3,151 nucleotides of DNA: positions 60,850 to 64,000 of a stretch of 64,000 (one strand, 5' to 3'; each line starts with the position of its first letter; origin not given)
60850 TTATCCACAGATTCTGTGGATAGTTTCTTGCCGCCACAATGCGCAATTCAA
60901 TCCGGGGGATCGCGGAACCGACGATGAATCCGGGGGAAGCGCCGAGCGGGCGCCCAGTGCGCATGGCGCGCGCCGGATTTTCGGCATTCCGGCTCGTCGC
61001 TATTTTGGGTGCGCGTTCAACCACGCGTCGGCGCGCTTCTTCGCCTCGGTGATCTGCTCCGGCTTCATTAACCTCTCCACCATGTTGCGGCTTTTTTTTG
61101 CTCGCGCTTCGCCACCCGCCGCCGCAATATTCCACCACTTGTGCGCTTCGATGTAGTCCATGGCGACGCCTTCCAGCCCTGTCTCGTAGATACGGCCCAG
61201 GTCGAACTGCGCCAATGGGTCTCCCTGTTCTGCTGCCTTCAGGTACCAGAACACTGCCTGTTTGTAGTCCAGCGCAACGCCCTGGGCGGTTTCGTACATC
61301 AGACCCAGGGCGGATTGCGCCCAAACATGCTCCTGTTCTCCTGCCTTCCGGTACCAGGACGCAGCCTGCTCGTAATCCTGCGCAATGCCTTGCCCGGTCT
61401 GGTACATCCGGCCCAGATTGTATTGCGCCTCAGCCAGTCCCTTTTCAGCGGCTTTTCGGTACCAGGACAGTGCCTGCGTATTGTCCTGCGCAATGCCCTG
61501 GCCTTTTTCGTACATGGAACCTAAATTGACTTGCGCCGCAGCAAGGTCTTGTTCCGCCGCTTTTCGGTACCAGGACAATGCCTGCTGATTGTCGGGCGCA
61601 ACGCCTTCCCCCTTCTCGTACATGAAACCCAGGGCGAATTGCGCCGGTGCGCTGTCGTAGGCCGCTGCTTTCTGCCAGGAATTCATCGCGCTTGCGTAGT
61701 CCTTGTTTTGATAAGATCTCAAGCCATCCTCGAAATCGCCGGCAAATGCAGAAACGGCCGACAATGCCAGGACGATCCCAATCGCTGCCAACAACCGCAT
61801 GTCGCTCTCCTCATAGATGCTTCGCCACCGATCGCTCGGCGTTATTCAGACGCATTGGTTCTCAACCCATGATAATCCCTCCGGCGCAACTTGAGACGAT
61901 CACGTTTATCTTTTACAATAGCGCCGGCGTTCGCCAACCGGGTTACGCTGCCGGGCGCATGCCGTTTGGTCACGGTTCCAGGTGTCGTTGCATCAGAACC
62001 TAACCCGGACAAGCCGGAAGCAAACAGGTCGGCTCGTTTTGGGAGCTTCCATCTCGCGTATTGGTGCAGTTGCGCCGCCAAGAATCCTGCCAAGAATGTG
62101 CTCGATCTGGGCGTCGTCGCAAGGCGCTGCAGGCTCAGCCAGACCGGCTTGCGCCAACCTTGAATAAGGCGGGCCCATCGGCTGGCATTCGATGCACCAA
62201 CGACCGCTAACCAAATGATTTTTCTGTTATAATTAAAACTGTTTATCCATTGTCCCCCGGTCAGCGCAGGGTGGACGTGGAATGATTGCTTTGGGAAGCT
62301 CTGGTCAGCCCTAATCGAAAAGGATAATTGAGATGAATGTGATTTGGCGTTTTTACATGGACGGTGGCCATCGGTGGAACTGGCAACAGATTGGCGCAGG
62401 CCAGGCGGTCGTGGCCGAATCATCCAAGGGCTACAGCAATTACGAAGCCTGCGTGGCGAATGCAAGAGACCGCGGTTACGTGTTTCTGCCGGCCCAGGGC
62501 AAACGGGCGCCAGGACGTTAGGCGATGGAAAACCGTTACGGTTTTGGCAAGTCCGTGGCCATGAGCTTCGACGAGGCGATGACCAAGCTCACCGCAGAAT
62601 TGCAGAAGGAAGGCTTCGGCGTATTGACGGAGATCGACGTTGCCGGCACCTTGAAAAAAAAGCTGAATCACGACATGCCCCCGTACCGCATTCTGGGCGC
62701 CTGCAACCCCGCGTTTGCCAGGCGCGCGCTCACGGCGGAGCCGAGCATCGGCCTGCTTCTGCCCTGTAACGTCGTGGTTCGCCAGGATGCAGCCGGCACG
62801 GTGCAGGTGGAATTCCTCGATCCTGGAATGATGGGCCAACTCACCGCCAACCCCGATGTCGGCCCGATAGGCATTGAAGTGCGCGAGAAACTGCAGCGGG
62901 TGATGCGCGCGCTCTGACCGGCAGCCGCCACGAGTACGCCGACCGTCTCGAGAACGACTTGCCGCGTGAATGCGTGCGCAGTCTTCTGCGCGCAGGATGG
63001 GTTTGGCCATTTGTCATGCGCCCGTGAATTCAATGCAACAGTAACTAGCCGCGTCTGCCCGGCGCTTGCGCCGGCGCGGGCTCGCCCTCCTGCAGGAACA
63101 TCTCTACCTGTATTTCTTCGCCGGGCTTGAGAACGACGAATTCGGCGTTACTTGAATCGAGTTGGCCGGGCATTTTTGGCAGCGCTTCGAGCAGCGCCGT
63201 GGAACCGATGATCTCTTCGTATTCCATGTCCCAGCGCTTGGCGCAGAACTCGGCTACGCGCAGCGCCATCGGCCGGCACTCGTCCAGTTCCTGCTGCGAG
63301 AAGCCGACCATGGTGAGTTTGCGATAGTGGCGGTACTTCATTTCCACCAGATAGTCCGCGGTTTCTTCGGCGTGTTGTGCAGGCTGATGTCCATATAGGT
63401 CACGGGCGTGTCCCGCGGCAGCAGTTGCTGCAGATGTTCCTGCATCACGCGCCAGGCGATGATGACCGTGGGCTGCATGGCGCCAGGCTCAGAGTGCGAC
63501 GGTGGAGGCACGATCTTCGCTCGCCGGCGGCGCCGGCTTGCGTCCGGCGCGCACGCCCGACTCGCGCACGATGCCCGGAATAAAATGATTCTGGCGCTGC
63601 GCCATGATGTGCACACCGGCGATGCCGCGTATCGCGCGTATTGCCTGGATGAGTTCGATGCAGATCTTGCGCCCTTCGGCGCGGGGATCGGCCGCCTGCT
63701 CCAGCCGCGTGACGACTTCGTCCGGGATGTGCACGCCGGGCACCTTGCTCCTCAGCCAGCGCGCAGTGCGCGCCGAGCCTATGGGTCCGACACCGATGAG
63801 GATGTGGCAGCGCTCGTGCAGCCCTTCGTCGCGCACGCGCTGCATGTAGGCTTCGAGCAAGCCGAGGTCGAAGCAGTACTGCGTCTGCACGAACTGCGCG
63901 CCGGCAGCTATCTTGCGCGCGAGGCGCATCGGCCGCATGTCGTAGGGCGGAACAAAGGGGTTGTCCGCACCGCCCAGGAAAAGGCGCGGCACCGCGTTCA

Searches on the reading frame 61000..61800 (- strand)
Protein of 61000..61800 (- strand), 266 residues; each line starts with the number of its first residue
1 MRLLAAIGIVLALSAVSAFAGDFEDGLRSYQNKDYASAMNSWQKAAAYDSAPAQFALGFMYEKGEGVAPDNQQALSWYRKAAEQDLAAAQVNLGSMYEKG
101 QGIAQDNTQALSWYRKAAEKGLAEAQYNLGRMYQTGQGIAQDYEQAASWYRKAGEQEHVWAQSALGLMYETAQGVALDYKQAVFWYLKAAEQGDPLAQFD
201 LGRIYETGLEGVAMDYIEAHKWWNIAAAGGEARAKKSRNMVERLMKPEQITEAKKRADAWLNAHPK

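Call 40: search_protein_families(library=pfam, proteins=[window:61000-61800:-], max_evalue=0.01)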
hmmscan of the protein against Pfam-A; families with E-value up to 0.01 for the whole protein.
window:61000-61800:- (266 aa): 1 family
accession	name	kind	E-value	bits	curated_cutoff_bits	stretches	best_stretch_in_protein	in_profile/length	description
PF08238.18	Sel1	-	1.7e-48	161.7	30.7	5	51-85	1-35/36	Sel1 repeat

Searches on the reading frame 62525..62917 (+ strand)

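Call 40: search_protein_families(library=pfam, proteins=[window:62525-62917:+], max_evalue=0.01)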
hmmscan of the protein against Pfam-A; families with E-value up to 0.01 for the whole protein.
window:62525-62917:+ (130 aa): 1 family
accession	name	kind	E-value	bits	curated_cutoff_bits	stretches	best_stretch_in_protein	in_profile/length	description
PF03625.19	DUF302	-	1.5e-26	92.5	23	1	37-100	1-63/63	Domain of unknown function DUF302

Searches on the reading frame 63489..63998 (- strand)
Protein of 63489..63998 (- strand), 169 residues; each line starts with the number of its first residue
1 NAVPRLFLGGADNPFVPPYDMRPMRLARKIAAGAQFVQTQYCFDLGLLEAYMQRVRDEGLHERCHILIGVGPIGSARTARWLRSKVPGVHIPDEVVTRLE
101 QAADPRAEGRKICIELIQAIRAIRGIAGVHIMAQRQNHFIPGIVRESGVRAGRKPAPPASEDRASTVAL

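Call 40: search_protein_families(library=pfam, proteins=[window:63489-63998:-], max_evalue=0.01)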
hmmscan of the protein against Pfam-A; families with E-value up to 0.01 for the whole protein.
window:63489-63998:- (169 aa): 1 family
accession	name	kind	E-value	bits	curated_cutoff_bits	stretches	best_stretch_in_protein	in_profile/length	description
PF02219.23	MTHFR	-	4.2e-16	59.6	24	1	24-147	163-286/287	Methylenetetrahydrofolate reductase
